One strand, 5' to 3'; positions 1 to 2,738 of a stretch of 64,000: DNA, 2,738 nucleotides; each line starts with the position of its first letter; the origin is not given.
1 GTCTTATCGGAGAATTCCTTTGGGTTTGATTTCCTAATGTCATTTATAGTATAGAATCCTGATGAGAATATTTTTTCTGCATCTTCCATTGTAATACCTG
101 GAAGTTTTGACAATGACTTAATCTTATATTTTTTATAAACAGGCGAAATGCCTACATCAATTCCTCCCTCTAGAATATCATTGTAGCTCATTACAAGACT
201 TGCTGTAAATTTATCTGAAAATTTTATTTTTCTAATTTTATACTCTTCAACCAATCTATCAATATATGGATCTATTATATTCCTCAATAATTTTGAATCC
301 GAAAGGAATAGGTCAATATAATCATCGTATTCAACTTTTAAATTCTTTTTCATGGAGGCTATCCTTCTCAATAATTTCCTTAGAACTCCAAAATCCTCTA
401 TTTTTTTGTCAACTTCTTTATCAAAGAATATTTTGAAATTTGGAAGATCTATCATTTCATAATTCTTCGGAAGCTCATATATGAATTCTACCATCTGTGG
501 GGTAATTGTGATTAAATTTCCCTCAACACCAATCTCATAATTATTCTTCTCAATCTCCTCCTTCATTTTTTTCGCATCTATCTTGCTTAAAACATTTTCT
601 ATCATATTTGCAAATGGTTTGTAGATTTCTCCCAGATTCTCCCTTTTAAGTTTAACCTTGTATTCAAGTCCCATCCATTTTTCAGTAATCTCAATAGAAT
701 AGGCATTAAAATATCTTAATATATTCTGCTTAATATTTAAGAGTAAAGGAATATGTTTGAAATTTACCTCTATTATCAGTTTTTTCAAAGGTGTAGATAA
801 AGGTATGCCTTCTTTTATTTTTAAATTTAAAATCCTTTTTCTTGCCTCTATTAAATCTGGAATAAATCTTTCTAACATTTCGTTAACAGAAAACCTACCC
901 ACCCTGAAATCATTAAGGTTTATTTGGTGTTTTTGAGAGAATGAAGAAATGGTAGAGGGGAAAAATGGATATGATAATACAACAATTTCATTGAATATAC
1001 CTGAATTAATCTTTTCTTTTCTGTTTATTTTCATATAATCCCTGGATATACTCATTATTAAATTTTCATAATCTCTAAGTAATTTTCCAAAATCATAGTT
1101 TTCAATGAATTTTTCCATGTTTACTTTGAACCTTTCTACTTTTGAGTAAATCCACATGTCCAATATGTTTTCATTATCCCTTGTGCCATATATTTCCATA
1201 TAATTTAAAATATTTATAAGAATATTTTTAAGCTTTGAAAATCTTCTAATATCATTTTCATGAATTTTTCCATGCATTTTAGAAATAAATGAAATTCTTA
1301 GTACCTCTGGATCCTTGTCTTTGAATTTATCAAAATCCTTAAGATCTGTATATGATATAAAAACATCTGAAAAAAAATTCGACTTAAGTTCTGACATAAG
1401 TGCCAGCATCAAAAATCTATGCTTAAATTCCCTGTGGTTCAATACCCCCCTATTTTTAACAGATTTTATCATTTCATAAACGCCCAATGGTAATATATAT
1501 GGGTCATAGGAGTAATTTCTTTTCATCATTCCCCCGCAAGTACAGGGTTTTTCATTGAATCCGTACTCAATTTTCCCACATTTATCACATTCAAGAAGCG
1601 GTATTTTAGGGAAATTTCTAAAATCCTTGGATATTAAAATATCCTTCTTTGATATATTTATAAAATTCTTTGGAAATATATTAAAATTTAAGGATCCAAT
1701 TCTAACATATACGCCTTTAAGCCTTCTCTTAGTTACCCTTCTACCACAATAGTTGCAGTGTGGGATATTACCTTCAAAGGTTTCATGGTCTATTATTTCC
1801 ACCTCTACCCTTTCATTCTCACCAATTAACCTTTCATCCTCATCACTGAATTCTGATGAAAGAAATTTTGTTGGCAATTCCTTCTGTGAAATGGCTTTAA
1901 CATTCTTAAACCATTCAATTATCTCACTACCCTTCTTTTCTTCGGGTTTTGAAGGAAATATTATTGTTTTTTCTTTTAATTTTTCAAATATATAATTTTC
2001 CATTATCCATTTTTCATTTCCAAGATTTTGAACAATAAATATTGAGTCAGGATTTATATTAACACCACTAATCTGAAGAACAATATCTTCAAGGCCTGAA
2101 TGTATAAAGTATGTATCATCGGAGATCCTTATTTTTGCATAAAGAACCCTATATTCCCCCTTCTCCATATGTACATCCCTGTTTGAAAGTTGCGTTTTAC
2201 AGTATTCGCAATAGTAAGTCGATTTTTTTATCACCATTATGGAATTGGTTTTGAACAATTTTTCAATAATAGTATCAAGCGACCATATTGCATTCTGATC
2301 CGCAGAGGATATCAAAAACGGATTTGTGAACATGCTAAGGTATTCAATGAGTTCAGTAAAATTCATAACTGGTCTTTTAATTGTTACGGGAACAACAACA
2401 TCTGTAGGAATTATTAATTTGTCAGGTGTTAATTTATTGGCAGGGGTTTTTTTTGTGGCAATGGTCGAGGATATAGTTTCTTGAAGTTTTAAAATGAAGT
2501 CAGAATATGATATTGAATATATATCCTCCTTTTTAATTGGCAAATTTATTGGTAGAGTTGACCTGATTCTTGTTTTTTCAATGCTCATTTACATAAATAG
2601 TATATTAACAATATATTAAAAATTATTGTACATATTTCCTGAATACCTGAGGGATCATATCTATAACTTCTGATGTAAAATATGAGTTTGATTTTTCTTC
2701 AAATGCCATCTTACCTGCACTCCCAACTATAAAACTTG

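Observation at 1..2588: Large IleRS-like ORF with degenerate catalytic motifs and an appended HhH, missing from the ORF track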

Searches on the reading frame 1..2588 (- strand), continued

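Call 73: search_solved_structures(query=A1, max_evalue=0.000001, show_alignments=5)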
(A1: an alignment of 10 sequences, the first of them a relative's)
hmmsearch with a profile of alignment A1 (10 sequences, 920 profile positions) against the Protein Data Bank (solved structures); distinct sequences matched with E-value up to 0.000001: 7.
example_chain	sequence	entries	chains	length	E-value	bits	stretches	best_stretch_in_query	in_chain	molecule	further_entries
8c8u_A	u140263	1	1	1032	5.8e-16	60.8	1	472-797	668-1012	Isoleucine--tRNA ligase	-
8c8v_A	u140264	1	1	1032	1.4e-15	59.5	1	472-797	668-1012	Isoleucine--tRNA ligase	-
8c8w_A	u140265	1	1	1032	1.4e-15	59.5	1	472-797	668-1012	Isoleucine--tRNA ligase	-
8c9d_A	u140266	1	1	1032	2.5e-15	58.7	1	472-797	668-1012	Isoleucine--tRNA ligase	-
8wnd_A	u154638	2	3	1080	6e-09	37.6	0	571-786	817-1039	isoleucine--tRNA ligase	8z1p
9wqs_A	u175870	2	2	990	9.1e-07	30.4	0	571-689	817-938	Isoleucine--tRNA ligase, cytoplasmic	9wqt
7d5c_A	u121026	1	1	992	9.2e-07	30.3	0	571-689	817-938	Isoleucine--tRNA ligase, cytoplasmic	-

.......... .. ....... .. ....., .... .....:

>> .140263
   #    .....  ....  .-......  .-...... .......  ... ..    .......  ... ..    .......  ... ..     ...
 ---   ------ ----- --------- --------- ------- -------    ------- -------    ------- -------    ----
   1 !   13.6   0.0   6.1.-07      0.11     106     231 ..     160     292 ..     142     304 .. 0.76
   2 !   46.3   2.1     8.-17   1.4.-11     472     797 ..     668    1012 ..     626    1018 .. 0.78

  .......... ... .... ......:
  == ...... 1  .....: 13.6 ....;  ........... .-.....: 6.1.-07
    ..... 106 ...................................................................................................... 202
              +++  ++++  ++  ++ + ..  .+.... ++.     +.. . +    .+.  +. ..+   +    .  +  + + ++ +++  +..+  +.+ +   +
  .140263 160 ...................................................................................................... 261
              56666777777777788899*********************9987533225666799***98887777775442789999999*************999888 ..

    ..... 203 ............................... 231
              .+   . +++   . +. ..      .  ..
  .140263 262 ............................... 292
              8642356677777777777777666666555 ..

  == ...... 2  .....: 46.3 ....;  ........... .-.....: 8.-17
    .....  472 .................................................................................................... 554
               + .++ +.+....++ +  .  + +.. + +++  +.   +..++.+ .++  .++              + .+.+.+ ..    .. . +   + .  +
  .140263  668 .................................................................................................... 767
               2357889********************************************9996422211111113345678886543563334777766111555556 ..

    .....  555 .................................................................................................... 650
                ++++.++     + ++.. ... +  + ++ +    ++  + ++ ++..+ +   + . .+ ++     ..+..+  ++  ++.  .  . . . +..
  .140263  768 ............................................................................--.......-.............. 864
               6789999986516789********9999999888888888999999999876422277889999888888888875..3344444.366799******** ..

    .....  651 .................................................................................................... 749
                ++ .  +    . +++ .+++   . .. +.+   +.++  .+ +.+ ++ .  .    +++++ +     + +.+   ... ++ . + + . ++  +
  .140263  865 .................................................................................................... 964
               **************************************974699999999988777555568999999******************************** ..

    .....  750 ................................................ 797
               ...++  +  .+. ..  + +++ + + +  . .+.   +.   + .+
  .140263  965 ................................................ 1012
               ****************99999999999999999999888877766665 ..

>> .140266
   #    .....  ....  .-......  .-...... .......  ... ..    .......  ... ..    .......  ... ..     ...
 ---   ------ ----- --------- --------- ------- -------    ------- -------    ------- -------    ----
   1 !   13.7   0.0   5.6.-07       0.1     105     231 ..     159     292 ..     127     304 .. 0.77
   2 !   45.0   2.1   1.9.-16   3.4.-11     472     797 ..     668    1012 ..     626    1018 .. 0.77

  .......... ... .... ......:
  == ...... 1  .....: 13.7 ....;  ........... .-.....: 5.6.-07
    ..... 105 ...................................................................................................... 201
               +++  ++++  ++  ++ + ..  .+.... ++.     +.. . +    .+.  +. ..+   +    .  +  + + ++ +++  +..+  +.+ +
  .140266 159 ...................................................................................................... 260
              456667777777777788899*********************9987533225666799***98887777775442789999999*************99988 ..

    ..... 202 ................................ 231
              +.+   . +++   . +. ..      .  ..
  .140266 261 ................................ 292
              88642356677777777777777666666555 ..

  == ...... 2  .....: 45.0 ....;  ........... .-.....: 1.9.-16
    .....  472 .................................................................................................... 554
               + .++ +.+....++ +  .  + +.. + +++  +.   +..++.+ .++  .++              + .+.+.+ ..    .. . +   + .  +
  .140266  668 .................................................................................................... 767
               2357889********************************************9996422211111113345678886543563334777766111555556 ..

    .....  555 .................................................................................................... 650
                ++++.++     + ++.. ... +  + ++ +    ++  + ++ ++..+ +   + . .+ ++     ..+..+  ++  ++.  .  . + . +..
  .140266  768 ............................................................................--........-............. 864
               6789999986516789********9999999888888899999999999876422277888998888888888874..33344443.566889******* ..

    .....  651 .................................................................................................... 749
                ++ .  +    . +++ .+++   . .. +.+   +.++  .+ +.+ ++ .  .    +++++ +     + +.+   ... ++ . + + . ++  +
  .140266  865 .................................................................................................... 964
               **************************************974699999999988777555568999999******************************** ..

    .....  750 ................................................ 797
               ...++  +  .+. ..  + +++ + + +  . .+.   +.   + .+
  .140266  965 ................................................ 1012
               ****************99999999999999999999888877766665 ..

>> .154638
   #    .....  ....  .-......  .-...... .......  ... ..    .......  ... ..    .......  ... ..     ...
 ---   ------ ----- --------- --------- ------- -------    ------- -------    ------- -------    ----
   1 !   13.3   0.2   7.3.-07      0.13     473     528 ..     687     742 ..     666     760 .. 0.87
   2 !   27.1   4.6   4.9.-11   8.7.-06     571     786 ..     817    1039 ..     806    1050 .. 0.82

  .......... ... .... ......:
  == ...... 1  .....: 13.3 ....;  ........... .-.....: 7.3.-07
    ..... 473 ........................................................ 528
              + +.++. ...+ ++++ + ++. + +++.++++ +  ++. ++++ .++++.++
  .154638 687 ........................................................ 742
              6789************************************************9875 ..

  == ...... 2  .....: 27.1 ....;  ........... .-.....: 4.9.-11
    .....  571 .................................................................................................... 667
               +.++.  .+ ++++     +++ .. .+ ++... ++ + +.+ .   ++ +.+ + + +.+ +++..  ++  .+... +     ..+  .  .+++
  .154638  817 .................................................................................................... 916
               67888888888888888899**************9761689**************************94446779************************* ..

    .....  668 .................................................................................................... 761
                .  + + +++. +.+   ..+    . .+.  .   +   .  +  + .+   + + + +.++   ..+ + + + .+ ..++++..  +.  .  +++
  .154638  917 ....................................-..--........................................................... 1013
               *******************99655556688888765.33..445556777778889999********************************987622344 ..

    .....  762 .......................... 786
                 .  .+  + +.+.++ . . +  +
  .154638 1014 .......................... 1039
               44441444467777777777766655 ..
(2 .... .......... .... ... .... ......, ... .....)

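Call 76: search_dna_similar(query=P0001, collection=plasmids, mode=protein, max_evalue=0.00001, max_rows=5)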
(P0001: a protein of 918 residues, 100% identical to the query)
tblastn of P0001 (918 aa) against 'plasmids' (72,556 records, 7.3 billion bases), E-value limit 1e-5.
No match.

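Call 80: search_solved_structures(query=L018:7553-8029:+, max_evalue=10)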
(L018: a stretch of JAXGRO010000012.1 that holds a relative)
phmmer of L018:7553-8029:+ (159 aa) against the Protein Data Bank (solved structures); distinct sequences matched with E-value up to 10: 4.
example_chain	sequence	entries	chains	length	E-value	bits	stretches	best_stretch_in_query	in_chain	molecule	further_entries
6een_D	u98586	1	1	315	7.6e-07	32.5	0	19-49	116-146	Designer Pentatricopeptide Protein dPPR10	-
6een_B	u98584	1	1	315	6.9e-06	29.4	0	19-48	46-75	Designer Pentatricopeptide Protein dPPR10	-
4ozs_A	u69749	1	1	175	0.0031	20.8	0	19-49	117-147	Alpha solenoid protein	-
2daq_A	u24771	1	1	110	2.1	11.7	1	42-67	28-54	WHSC1L1 protein, isoform long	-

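Call 81: search_protein_families(library=pfam, proteins=[L018:7553-8029:+, L001:12401-12754:+, L018:6980-7552:+], max_evalue=1)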
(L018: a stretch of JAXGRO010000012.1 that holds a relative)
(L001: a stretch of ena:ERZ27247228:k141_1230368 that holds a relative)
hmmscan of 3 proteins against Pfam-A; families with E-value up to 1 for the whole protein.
L018:7553-8029:+ (159 aa): 2 families
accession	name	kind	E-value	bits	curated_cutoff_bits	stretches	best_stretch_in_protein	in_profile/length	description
PF05763.18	DUF835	-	1.5e-35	122.3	33.1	1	24-154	4-135/136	Protein of unknown function (DUF835)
PF24336.1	DUF7504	-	0.0029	18.5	27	1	92-158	111-176/179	Family of unknown function (DUF7504)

L001:12401-12754:+ (118 aa): 14 families
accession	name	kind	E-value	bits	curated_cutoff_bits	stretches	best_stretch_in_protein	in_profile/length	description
PF14520.12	HHH_5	-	0.00022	22.1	27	1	24-61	2-39/57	Helix-hairpin-helix domain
PF00659.24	POLO_box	-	0.0034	17.8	23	1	59-95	18-54/61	POLO box duplicated region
PF11731.14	Cdd1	-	0.0053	17.4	25.5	1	22-64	4-46/86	Pathogenicity locus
PF18551.6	TackOD1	-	0.0071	16.4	32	1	71-112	50-95/188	Thaumarchaeal output domain 1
PF13240.11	Zn_Ribbon_1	-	0.022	15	25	1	93-111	1-19/23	zinc-ribbon domain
PF17032.10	Zn_ribbon_15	-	0.029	15.6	28.9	1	84-111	45-72/73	zinc-ribbon family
PF06556.16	ASFV_p27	-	0.031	14.8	25.4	1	63-112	64-115/131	IAP-like protein p27 C-terminus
PF10391.15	DNA_pol_lambd_f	-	0.042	14.1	29.8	1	26-65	3-42/51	Fingers domain of DNA polymerase lambda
PF12773.13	DZR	-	0.049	14.2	27.3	1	92-112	13-31/45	Double zinc ribbon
PF17120.11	zf-RING_16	-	0.13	12.4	27.4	1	92-112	5-25/57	RING/Ubox like zinc-binding domain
PF25214.1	HVO_B0008_N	-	0.15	12.4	27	0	105-115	1-11/38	HVO_B0008 N-terminal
PF23548.1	Zn_ribbon_FGT1_2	-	0.16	12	27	0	94-101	23-30/35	FORGETTER1 second zinc ribbon domain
PF16293.11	zf-C2H2_9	-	0.19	12.1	29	0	92-101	2-11/59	C2H2 type zinc-finger (1 copy)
PF06677.18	Auto_anti-p27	-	0.56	10.8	24.1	1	93-112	17-40/40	Sjogren's syndrome/scleroderma autoantigen 1 (Autoantigen p27)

L018:6980-7552:+ (191 aa): 27 families (the best 25 are shown)
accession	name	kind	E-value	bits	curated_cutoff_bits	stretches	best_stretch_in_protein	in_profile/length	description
PF14520.12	HHH_5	-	6.4e-21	75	27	2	26-75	2-51/57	Helix-hairpin-helix domain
PF00633.29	HHH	-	1.4e-11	44.1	24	2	126-155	1-30/30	Helix-hairpin-helix motif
PF10391.15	DNA_pol_lambd_f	-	6e-09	36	29.8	2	28-66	3-41/51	Fingers domain of DNA polymerase lambda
PF12826.13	HHH_2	-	9.9e-08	32.5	27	1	108-155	8-54/64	Helix-hairpin-helix motif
PF03118.21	RNA_pol_A_CTD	-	2e-07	31.1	23.8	2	119-153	28-62/67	Bacterial RNA polymerase, alpha chain C terminal domain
PF14229.12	DUF4332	-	2e-06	28.4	23.2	2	23-61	50-88/122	Domain of unknown function (DUF4332)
PF12836.13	HHH_3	-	6.5e-06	26.6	27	1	135-156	43-64/65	Helix-hairpin-helix motif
PF13240.11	Zn_Ribbon_1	-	1.8e-05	24.8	25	1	166-187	1-22/23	zinc-ribbon domain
PF11731.14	Cdd1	-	1.9e-05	25.2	25.5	1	23-60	3-40/86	Pathogenicity locus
PF13248.11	Zn_ribbon_3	-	0.00056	19.7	27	1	166-186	4-24/26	zinc-ribbon domain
PF10571.15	UPF0547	-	0.0011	19.5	29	1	166-187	2-23/26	Uncharacterised protein family UPF0547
PF12773.13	DZR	-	0.0053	17.3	27.3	1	167-187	1-21/45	Double zinc ribbon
PF11798.14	IMS_HHH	-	0.0075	16.9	24.4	0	27-46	12-31/32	IMS family HHH motif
PF23146.2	Zf_IFT144_1st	-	0.0085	16.4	27.5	1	164-184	4-24/25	IFT144, first zinc finger domain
PF14716.13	HHH_8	-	0.031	15.1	30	0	120-156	30-68/73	Helix-hairpin-helix domain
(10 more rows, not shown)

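Call 87: find_homologous_proteins(query=L005:16694-18517:+, max_evalue=1e-100)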
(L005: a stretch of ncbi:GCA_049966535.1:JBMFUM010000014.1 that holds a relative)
Query L005:16694-18517:+ (608 aa): 7999 proteins with E <= 1e-100 among 8000 candidates; the best 120 are listed.
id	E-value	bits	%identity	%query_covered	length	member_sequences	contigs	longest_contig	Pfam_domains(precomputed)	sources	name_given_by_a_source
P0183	0.0e+0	1446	100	100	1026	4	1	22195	PF09334.18,PF08264.20,PF00133.29,PF19302.5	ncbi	ncbi:MAG: isoleucine--tRNA ligase [Thermoplasmata archaeon]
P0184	0.0e+0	1261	85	100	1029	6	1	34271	PF09334.18,PF08264.20,PF13603.13,PF00133.29,PF19302.5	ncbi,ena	-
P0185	0.0e+0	1042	71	100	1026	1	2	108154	PF09334.18,PF08264.20,PF00133.29,PF19302.5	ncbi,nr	ncbi:MAG: isoleucine--tRNA ligase [Thermoplasmata archaeon]|nr:isoleucine--tRNA ligase [Thermoplasma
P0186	0.0e+0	1042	71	100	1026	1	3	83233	PF09334.18,PF08264.20,PF00133.29,PF19302.5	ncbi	ncbi:MAG: isoleucine--tRNA ligase [Thermoplasmata archaeon]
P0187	0.0e+0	1037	70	99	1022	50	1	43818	PF09334.18,PF08264.20,PF13603.13,PF01921.25,PF00133.29,PF19302.5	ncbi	ncbi:MAG: isoleucine--tRNA ligase [Thermoplasmata archaeon]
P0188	0.0e+0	1035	70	99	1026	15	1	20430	PF09334.18,PF08264.20,PF00133.29,PF19302.5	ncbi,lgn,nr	ncbi:MAG: isoleucine--tRNA ligase [Aciduliprofundum sp.]|nr:MAG: isoleucine--tRNA ligase [Acidulipro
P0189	0.0e+0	1035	70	100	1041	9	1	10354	PF09334.18,PF08264.20,PF13603.13,PF00133.29,PF19302.5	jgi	-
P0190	0.0e+0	1031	70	100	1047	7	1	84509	PF09334.18,PF08264.20,PF13603.13,PF00133.29,PF19302.5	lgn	-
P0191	0.0e+0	1023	70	99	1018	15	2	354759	PF09334.18,PF08264.20,PF00133.29,PF19302.5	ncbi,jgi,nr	ncbi:MAG: isoleucine--tRNA ligase [Thermoplasmata archaeon]|nr:isoleucine--tRNA ligase [Euryarchaeot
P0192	0.0e+0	1023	69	99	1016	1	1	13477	PF09334.18,PF08264.20,PF01921.25,PF00133.29,PF19302.5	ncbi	-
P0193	0.0e+0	1020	69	100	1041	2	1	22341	PF09334.18,PF08264.20,PF00133.29,PF19302.5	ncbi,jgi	-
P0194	0.0e+0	1013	68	100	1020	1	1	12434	PF09334.18,PF08264.20,PF00133.29,PF19302.5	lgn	-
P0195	2.5e-295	999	67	100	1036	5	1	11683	PF09334.18,PF08264.20,PF00133.29,PF19302.5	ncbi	-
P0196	3.6e-278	942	65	98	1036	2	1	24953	PF09334.18,PF01406.26,PF08264.20,PF13603.13,PF01921.25,PF00133.29,PF19302.5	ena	-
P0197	2.4e-277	940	65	96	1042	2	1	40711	PF09334.18,PF01406.26,PF08264.20,PF13603.13,PF01921.25,PF00133.29,PF19302.5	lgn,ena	-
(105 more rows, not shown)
